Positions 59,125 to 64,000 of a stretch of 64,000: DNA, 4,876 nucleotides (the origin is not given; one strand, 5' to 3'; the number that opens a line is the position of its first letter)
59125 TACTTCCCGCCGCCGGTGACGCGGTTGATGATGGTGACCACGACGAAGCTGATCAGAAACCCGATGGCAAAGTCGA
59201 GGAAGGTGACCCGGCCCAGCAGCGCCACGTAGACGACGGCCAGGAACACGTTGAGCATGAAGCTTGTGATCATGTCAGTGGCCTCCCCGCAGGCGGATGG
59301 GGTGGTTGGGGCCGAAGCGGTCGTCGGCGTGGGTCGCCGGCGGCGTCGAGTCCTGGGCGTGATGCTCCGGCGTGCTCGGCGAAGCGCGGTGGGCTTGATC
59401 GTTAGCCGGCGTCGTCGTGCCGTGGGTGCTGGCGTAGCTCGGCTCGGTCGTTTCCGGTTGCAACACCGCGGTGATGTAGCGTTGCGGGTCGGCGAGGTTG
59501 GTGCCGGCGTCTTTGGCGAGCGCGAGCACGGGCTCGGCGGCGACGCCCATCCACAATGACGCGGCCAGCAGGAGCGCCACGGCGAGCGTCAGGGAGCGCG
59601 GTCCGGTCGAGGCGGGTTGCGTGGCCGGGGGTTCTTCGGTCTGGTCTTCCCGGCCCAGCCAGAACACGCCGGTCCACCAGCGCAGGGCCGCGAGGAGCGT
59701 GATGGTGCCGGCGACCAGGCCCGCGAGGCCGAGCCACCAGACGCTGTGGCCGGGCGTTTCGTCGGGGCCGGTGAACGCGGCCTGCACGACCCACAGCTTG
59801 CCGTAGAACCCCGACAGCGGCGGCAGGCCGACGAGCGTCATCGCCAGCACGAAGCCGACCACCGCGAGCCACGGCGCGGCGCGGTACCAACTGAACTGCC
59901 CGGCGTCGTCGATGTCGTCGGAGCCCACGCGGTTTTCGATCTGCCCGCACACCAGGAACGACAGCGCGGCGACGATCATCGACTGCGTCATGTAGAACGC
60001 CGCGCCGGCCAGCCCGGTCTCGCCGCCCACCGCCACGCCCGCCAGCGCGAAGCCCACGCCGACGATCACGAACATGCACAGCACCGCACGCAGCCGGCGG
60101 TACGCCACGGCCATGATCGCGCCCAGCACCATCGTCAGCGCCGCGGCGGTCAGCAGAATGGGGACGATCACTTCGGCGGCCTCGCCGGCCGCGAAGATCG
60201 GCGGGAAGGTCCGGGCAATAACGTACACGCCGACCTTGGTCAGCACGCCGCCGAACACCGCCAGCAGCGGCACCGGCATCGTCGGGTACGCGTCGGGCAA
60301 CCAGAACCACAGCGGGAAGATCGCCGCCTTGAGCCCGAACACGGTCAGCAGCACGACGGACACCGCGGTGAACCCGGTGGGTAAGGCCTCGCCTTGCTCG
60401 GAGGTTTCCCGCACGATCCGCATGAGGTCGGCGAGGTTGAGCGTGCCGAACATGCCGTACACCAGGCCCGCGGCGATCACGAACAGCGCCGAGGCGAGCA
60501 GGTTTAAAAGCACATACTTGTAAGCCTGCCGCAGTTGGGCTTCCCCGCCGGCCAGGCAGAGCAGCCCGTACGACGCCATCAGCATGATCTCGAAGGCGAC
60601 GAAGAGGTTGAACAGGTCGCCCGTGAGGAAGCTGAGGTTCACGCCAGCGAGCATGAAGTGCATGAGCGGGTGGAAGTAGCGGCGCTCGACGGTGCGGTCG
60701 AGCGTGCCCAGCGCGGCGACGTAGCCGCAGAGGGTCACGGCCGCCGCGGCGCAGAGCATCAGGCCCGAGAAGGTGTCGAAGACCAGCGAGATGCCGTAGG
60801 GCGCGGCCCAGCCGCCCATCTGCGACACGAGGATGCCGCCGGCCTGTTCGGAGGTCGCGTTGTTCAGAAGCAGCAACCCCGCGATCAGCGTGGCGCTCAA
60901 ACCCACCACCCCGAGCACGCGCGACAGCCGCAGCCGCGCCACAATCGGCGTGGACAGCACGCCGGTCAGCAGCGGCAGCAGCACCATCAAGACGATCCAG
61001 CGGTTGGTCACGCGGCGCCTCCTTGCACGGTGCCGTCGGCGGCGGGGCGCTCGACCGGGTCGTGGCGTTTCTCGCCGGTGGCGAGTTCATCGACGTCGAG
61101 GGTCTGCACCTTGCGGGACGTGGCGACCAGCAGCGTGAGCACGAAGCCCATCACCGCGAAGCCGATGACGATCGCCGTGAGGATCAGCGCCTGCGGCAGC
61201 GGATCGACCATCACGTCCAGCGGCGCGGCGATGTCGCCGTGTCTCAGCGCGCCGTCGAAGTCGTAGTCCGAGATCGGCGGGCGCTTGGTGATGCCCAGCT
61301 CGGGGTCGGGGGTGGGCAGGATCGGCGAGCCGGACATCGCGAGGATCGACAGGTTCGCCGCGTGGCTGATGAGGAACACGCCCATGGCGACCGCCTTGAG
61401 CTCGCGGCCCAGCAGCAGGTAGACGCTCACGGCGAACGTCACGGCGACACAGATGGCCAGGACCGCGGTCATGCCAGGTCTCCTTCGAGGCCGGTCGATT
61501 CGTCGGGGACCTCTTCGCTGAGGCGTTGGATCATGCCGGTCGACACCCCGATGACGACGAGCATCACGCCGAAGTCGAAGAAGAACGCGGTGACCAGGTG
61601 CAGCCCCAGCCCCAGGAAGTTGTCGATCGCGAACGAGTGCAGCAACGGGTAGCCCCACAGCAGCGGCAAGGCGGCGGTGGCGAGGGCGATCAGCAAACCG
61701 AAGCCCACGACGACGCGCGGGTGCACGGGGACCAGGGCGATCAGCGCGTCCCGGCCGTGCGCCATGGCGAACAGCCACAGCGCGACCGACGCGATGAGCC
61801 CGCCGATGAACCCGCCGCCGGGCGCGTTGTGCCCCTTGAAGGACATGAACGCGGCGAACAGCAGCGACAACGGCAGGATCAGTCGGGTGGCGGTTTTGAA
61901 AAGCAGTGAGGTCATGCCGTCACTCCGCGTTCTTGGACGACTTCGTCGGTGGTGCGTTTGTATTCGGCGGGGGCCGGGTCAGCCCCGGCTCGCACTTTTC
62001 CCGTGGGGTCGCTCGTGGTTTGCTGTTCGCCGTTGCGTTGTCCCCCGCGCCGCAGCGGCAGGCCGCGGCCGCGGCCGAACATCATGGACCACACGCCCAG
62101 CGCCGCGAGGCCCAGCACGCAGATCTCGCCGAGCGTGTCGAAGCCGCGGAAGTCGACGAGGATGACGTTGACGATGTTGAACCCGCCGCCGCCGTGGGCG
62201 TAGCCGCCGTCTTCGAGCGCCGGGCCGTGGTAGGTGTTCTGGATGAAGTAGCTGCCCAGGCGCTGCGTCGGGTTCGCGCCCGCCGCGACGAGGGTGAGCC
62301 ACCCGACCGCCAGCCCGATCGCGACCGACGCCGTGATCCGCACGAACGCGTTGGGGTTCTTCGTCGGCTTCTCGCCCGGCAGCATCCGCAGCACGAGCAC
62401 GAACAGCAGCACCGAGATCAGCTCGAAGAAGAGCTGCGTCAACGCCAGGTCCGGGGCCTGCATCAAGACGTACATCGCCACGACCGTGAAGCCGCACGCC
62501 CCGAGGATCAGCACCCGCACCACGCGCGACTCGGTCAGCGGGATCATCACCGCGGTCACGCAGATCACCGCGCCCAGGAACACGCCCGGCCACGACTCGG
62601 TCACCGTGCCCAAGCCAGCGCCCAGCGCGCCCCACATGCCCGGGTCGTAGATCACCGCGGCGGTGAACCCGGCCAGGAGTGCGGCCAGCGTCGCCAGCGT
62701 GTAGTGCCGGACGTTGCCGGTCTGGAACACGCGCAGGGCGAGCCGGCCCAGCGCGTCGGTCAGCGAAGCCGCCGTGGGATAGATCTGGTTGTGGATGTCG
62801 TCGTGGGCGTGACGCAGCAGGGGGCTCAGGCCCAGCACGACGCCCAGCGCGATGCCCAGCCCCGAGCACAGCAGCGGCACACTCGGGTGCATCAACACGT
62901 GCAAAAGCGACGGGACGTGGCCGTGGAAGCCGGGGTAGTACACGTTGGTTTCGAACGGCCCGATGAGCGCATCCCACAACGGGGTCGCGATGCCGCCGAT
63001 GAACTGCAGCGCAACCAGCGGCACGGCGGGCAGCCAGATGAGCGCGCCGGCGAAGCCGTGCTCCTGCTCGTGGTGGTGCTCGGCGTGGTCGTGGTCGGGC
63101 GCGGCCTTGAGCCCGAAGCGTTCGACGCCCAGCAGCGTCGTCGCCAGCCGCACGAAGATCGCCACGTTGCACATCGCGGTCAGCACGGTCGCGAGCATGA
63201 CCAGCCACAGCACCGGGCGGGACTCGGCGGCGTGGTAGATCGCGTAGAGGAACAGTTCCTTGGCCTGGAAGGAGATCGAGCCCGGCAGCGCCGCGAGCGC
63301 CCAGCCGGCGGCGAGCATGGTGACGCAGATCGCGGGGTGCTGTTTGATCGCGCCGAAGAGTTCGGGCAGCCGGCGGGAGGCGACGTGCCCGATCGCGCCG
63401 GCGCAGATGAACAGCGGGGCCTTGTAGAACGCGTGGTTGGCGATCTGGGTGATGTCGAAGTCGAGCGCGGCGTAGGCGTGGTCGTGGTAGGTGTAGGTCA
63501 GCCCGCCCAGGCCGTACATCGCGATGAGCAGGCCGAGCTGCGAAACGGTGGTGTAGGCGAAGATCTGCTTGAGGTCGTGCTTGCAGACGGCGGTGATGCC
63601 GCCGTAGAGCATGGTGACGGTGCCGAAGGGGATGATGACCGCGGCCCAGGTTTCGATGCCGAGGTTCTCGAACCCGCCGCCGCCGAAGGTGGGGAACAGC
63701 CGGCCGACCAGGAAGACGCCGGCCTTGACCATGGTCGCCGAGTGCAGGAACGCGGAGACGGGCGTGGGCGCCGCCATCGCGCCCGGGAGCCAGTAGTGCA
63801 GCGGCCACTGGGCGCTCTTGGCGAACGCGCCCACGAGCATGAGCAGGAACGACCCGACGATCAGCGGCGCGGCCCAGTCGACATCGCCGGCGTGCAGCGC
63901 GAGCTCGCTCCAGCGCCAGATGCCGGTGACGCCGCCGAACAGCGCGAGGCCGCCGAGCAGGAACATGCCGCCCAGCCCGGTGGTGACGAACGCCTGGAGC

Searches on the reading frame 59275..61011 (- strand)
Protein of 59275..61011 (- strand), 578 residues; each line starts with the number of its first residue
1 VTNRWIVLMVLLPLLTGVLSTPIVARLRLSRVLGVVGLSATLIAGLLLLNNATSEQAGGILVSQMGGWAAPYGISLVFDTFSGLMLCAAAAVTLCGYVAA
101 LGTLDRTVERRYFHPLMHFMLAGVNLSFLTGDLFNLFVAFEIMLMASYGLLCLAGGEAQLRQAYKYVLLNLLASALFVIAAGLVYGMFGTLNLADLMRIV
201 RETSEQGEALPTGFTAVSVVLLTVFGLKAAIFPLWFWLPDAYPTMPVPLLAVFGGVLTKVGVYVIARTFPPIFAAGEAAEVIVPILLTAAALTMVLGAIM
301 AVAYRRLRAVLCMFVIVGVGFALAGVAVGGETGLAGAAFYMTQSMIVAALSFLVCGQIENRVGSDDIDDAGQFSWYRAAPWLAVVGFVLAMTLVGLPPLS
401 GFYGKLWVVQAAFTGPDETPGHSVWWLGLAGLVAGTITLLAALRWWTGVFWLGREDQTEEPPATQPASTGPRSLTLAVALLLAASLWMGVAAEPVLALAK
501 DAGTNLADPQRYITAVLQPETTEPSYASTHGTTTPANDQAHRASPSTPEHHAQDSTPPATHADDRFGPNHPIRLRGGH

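Call 76: search_protein_families(library=pfam, proteins=[window:59275-61011:-], max_evalue=0.0001)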
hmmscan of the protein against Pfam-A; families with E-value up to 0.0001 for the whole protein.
window:59275-61011:- (578 aa): 1 family
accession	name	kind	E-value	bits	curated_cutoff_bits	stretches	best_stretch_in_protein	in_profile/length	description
PF00361.26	Proton_antipo_M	-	4.6e-43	147.9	21.5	1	131-414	2-277/294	NADH:quinone oxidoreductase/Mrp antiporter, TM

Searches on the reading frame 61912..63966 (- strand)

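Call 76: search_protein_families(library=pfam, proteins=[window:61912-63966:-], max_evalue=0.0001)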
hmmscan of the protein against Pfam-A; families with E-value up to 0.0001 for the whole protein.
window:61912-63966:- (684 aa): 3 families
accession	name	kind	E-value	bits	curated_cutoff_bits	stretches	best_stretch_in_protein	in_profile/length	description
PF00361.26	Proton_antipo_M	-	7e-37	127.7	21.5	1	2-263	48-294/294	NADH:quinone oxidoreductase/Mrp antiporter, TM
PF20501.3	MbhE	-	7.4e-15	55.2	27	1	546-629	9-81/98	MBH, subunit E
PF13244.11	MbhD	-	1.4e-14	54.4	27.2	1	467-530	2-66/67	MBH, subunit D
